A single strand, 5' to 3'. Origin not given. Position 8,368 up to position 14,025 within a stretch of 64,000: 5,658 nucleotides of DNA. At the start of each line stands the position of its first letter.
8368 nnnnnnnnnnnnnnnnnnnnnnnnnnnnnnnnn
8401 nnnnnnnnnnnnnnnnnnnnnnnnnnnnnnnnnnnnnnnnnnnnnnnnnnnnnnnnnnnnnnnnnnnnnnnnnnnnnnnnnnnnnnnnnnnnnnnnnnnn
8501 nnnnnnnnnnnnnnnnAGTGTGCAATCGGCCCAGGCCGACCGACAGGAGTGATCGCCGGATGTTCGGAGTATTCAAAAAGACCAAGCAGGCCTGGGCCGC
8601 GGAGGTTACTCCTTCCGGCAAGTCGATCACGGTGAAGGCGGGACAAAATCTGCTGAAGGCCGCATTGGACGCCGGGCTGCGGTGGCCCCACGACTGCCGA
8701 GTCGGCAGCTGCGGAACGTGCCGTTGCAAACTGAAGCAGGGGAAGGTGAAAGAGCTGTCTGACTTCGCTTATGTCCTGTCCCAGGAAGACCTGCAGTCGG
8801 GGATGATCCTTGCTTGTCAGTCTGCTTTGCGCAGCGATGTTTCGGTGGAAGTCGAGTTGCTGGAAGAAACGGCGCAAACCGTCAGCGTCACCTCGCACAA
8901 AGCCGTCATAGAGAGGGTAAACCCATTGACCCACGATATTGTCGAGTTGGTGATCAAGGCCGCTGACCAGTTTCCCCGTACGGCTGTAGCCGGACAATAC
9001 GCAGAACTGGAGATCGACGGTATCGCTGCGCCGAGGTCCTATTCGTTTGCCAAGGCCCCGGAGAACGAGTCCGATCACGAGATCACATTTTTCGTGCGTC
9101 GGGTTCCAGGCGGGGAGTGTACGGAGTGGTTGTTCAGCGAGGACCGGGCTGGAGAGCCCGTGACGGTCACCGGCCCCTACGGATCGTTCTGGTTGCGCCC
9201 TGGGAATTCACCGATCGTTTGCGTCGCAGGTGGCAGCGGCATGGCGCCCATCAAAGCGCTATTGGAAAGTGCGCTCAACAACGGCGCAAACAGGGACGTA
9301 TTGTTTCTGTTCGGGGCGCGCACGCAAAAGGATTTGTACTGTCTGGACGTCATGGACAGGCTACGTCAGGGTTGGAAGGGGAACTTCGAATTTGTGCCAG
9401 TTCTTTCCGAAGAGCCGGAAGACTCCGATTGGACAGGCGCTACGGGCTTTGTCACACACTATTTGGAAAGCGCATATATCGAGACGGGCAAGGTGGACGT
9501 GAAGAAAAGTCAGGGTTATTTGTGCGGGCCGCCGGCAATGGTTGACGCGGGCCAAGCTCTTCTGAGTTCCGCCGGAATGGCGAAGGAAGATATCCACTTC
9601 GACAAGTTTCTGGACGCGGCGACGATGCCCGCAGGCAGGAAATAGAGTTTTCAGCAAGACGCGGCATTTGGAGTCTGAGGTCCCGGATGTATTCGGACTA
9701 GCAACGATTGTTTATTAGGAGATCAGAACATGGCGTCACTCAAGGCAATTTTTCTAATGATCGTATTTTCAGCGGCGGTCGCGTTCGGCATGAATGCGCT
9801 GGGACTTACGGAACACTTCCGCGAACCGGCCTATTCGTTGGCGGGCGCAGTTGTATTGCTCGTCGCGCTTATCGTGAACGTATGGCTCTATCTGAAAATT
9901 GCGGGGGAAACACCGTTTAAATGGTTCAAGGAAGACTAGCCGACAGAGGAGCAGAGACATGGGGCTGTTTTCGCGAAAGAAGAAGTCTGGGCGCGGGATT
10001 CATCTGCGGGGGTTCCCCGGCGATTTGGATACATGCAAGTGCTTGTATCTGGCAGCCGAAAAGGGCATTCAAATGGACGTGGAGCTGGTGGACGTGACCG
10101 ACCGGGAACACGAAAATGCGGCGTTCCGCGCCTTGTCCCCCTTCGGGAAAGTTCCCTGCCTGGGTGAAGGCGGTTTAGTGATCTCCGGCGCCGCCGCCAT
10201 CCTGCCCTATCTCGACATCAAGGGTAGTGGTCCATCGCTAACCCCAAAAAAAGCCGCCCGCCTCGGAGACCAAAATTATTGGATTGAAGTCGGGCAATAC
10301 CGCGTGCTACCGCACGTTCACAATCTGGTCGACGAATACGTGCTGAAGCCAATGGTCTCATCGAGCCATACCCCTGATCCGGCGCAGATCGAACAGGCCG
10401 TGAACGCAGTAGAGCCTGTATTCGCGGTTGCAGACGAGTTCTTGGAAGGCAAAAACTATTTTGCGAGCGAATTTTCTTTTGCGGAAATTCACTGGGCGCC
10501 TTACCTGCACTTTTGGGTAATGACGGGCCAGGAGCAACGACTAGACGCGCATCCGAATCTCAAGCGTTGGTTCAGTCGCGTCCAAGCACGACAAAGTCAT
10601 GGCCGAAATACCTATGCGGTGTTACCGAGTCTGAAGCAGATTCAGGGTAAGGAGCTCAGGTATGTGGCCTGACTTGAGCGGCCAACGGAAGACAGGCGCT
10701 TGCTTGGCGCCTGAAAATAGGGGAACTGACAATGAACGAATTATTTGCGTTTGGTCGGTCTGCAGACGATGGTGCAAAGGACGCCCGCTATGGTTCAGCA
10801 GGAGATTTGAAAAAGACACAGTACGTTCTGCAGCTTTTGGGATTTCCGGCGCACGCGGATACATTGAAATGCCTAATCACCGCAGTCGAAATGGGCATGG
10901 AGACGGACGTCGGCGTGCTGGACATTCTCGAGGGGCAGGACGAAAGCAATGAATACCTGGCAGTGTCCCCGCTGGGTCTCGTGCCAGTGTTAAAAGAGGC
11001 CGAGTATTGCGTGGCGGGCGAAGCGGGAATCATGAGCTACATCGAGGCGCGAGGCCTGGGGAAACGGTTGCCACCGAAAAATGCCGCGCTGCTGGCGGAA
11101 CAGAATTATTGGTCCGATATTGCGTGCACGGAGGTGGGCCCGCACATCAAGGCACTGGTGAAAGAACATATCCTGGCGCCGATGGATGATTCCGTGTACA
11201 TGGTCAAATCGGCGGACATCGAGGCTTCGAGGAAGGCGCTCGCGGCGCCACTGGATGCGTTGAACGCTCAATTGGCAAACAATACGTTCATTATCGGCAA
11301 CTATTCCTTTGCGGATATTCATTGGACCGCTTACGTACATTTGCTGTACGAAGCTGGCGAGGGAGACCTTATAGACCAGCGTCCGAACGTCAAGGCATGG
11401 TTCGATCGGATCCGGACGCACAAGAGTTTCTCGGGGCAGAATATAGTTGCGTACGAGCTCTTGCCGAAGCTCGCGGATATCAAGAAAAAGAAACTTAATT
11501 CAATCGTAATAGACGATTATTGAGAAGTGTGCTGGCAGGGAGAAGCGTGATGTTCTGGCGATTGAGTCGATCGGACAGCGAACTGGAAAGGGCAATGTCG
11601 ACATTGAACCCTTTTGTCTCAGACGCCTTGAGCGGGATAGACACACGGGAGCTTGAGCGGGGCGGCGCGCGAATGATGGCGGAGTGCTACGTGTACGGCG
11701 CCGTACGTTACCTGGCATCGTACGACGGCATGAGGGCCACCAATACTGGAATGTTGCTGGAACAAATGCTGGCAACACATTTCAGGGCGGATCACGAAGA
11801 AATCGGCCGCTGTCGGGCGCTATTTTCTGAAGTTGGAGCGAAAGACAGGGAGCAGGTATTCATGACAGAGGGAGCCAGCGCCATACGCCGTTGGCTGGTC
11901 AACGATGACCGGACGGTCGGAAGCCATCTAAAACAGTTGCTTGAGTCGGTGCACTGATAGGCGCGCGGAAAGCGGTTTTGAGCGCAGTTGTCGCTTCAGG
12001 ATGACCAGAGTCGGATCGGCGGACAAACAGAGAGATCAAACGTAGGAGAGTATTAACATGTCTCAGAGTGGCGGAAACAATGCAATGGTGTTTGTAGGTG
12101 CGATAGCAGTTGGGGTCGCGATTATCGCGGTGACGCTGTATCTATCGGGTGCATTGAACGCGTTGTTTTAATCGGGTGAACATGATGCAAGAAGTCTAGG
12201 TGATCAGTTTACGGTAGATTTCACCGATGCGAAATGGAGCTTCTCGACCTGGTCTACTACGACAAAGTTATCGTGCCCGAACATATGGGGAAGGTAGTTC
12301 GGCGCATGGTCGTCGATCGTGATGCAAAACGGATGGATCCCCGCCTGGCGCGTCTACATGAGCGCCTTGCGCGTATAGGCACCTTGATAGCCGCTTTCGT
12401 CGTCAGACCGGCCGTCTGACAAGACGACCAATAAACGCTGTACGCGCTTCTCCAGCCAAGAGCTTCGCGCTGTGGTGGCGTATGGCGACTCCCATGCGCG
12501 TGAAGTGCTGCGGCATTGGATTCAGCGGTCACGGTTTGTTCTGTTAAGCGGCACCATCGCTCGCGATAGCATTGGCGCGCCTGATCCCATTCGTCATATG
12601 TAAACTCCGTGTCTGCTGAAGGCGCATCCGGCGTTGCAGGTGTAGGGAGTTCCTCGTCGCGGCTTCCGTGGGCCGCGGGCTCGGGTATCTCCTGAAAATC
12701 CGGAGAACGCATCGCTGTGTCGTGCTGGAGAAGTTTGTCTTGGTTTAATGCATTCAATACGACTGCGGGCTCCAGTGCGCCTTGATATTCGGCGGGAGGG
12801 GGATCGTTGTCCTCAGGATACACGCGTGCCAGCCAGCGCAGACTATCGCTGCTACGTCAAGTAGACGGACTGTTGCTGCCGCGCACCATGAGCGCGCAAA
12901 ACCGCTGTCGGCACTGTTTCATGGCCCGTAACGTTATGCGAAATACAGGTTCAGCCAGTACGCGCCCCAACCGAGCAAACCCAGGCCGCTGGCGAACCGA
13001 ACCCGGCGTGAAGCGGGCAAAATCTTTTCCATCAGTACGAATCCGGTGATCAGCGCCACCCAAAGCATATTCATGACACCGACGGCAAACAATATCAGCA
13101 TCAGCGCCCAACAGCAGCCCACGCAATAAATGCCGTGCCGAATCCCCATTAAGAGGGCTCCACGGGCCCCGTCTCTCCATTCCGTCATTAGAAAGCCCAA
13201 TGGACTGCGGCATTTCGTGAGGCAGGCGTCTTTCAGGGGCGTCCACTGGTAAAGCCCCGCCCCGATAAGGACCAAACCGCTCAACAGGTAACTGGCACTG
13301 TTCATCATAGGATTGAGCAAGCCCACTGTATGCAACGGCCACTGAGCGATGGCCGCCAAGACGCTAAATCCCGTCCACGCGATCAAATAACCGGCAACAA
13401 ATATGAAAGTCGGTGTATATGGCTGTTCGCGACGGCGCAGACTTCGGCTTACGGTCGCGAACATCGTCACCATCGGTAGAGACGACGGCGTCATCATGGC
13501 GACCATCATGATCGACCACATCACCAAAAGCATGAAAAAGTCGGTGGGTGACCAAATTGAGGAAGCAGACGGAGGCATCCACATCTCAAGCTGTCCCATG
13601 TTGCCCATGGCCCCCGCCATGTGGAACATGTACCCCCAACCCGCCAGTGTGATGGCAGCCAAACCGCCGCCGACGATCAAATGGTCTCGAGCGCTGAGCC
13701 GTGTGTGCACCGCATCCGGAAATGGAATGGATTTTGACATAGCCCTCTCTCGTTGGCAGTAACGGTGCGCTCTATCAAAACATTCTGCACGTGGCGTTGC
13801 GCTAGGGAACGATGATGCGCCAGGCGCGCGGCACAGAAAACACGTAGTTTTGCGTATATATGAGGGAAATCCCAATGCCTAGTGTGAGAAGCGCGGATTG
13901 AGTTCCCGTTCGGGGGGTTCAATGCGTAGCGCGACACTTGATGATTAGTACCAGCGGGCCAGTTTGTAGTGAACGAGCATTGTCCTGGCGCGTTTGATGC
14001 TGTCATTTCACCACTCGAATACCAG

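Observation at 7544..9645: AlkB-type hydroxylase without rubredoxin: electron path apparently Fd-FNR fusion (XylA-like) plus a stand-alone mini-ferredoxin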

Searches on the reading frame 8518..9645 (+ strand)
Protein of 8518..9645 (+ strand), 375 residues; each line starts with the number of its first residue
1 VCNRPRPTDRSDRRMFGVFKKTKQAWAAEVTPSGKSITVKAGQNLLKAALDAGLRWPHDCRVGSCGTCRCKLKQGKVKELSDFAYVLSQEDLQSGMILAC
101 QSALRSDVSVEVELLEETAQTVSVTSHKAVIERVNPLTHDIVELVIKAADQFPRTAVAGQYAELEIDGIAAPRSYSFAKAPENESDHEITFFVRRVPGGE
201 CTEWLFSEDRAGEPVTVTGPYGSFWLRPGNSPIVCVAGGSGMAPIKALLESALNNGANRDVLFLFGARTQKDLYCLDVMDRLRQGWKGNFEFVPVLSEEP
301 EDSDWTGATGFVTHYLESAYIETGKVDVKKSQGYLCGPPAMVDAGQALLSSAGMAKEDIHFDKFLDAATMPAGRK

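Call 4: search_protein_families(library=pfam, proteins=[window:8518-9645:+], max_evalue=0.01)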
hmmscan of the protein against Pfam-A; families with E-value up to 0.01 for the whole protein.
window:8518-9645:+ (375 aa): 4 families
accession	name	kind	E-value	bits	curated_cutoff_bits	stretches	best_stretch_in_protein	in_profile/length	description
PF00175.26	NAD_binding_1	-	9.6e-20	71.7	22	1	236-344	2-106/109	Oxidoreductase NAD-binding domain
PF00111.32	Fer2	-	9.8e-17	61.1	21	1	30-104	3-76/77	2Fe-2S iron-sulfur cluster binding domain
PF00970.30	FAD_binding_6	-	6.3e-07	30.1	21.1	1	132-224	5-97/99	Oxidoreductase FAD-binding domain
PF13510.11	Fer2_4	-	0.0019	18.7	22.8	1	33-63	9-39/82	2Fe-2S iron-sulfur cluster binding domain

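Call 5: search_protein_families(library=ncbifam, proteins=[window:8518-9645:+], max_evalue=0.01)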
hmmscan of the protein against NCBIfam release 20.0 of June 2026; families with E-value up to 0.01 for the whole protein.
window:8518-9645:+ (375 aa): 30 families (the best 25 are shown)
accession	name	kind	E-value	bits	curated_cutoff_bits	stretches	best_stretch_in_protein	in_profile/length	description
NF040810.1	BenC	equivalog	2.9e-71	240.4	430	1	35-365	13-331/333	benzoate 1,2-dioxygenase electron transfer component BenC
NF008822.0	PRK11872.1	equivalog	1.6e-54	185.2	402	1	37-368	17-339/341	anthranilate 1,2-dioxygenase electron transfer component AntC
NF045803.1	MethMoxFADbindMmoC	equivalog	6.1e-53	179.8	500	1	37-366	14-342/343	aromatic/alkene monooxygenase hydroxylase FAD-binding subunit MmoC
TIGR01941.1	nqrF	equivalog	7.1e-41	140.5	295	2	193-364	234-403/405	NADH:ubiquinone reductase (Na(+)-transporting) subunit F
TIGR02160.1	PA_CoA_Oxy5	hypoth_equivalog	1.1e-39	136.3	420.8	2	132-365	7-242/352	1,2-phenylacetyl-CoA epoxidase subunit PaaE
NF058606.1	GlBtMonoRdsGbcB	equivalog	6e-36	124.1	500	2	119-364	6-247/362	glycine betaine monooxygenase reductase subunit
NF005963.0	PRK08051.1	equivalog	6e-24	84.6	230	1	128-364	5-230/233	NAD(P)H-flavin reductase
NF009805.0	PRK13289.1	equivalog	4.7e-23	81.8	432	1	130-365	158-393/399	NO-inducible flavohemoprotein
NF007964.0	PRK10684.1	equivalog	6.8e-23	81.1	383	2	131-368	14-241/333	NADH oxidoreductase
NF004317.0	PRK05713.1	equivalog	1.2e-20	74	338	1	31-283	5-245/312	iron-sulfur-binding ferredoxin reductase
NF052252.1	flav_redu_LuxG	exception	7.4e-20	71.1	340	1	130-362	4-227/232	flavin mononucleotide reductase LuxG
NF008178.0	PRK10926.1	equivalog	3.2e-17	62.6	390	1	130-354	8-231/248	ferredoxin--NADP(+) reductase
TIGR02911.1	sulfite_red_B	equivalog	1.9e-14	53.4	288.6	1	185-362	55-222/261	anaerobic sulfite reductase subunit AsrB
NF006220.0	PRK08345.1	subfamily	5.6e-14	52.1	395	1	126-359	10-246/294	cytochrome-c3 hydrogenase subunit gamma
NF040756.1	corr_regen_AcsV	exception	9.7e-13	47.3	800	1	31-127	5-101/632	corrinoid activation/regeneration protein AcsV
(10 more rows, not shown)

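Call 36: search_solved_structures(query=window:8560-9645:+, max_evalue=1e-10)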
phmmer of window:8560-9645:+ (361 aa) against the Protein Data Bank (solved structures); distinct sequences matched with E-value up to 1e-10: 24.
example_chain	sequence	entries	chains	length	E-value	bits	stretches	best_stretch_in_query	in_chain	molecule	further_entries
5ogx_A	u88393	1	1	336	6e-48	167.1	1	16-353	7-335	Cytochrome P450 reductase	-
1krh_A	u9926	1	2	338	3.8e-46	161.2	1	23-350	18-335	Benzoate 1,2-Dioxygenase Reductase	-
7c3a_A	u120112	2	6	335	5.5e-43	150.8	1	27-350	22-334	Ferredoxin reductase component of carbazole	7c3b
4wqm_A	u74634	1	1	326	3.3e-32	115.3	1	28-350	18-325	Toluene-4-monooxygenase electron transfer component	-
7xk3_F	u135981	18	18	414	4.7e-30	108.3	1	181-350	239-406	Na(+)-translocating NADH-quinone reductase subunit F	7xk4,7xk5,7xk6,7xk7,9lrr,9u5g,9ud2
8a1t_F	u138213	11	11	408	5e-30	108.2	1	181-350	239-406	Na(+)-translocating NADH-quinone reductase subunit F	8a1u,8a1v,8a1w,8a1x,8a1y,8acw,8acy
1tvc_A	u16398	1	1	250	1.8e-25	93.2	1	133-353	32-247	METHANE MONOOXYGENASE COMPONENT C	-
7qu3_A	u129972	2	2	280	7.9e-25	91.1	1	159-350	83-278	Na(+)-translocating NADH-quinone reductase subunit F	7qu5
4u9u_A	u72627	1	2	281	8.4e-22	81.1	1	181-350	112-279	Na(+)-translocating NADH-quinone reductase subunit F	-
8ad4_A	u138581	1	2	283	8.6e-22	81.1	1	181-350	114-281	Na(+)-translocating NADH-quinone reductase subunit F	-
4uaj_A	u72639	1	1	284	8.7e-22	81.1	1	181-350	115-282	Na(+)-translocating NADH-quinone reductase subunit F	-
8ad3_A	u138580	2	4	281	2.4e-21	79.6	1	181-348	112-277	Na(+)-translocating NADH-quinone reductase subunit F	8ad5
7qty_A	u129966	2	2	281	9.8e-21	77.6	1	182-350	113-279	Na(+)-translocating NADH-quinone reductase subunit F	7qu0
2r6h_A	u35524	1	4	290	9.4e-19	71.1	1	185-350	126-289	NADH:ubiquinone oxidoreductase, Na translocating, F subunit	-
7rom_A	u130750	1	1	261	4e-13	52.6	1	150-330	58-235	NADH-cytochrome b5 reductase 1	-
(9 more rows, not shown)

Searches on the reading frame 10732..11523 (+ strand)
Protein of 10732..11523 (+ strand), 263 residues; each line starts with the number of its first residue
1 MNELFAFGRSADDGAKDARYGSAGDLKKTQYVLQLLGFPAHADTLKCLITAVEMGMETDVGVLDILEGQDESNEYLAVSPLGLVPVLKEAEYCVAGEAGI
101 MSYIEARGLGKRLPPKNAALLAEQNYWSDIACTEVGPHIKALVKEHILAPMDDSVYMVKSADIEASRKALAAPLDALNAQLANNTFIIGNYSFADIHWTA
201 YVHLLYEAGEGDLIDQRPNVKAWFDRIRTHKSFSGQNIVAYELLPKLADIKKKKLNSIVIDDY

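Call 4: search_protein_families(library=pfam, proteins=[window:10732-11523:+], max_evalue=0.01)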
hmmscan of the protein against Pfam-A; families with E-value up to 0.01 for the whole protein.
window:10732-11523:+ (263 aa): 4 families
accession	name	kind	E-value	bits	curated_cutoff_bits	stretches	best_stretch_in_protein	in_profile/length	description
PF00043.30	GST_C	-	3.7e-09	37.2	20.7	1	160-228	20-90/93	Glutathione S-transferase, C-terminal domain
PF13410.11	GST_C_2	-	1.3e-05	25.6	24.9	1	163-226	4-69/69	Glutathione S-transferase, C-terminal domain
PF14497.11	GST_C_3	-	0.00019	22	21.6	1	167-231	28-95/104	Glutathione S-transferase, C-terminal domain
PF02798.26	GST_N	-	0.00073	20.3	20.9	1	32-104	2-74/76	Glutathione S-transferase, N-terminal domain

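Call 5: search_protein_families(library=ncbifam, proteins=[window:10732-11523:+], max_evalue=0.01)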
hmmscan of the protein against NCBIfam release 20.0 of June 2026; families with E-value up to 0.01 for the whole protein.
window:10732-11523:+ (263 aa): 5 families
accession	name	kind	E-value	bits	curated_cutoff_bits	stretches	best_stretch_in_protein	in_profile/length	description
NF050814.1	FtsZBindFzlA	equivalog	8.3e-07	29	300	1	71-233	40-206/228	FtsZ-binding protein FzlA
TIGR01262.1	maiA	equivalog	1.6e-05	24.6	171.05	1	63-198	30-166/211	maleylacetoacetate isomerase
NF008731.0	PRK11752.1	equivalog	2.8e-05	23.5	325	1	48-247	65-266/287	glutathione-dependent disulfide-bond oxidoreductase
NF010579.0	PRK13972.1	equivalog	0.0026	17.3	332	0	154-236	126-201/215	GSH-dependent disulfide bond oxidoreductase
NF007831.0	PRK10542.1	equivalog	0.0032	17.1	198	1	43-200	10-166/201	glutathione transferase GstA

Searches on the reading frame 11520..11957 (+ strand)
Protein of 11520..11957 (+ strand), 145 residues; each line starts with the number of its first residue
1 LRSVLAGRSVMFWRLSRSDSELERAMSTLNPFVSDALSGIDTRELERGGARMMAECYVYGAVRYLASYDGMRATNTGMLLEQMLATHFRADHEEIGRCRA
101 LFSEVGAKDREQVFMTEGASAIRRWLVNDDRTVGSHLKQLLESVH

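Call 4: search_protein_families(library=pfam, proteins=[window:11520-11957:+], max_evalue=0.01)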
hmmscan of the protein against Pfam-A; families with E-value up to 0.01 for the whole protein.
window:11520-11957:+ (145 aa): 0 families

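Call 5: search_protein_families(library=ncbifam, proteins=[window:11520-11957:+], max_evalue=0.01)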
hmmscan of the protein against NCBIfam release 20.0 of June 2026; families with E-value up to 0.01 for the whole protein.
window:11520-11957:+ (145 aa): 0 families

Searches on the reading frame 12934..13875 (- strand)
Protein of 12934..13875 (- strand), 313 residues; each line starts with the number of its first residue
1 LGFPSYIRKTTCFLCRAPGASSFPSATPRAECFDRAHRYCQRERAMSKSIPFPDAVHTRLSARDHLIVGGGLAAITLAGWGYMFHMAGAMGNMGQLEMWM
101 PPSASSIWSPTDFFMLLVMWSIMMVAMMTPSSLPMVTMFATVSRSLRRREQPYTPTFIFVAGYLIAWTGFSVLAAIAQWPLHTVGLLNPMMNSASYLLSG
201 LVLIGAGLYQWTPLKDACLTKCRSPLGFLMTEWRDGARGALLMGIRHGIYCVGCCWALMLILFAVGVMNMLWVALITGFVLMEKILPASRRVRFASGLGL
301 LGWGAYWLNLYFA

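Call 21: search_protein_families(library=pfam, proteins=[window:12934-13875:-], max_evalue=0.001)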
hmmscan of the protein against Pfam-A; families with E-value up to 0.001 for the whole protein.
window:12934-13875:- (313 aa): 1 family
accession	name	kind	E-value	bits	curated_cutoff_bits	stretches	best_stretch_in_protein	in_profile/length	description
PF09948.15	PpoB2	-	7.1e-69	231.9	28.7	1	117-305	1-186/188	Copper chaperone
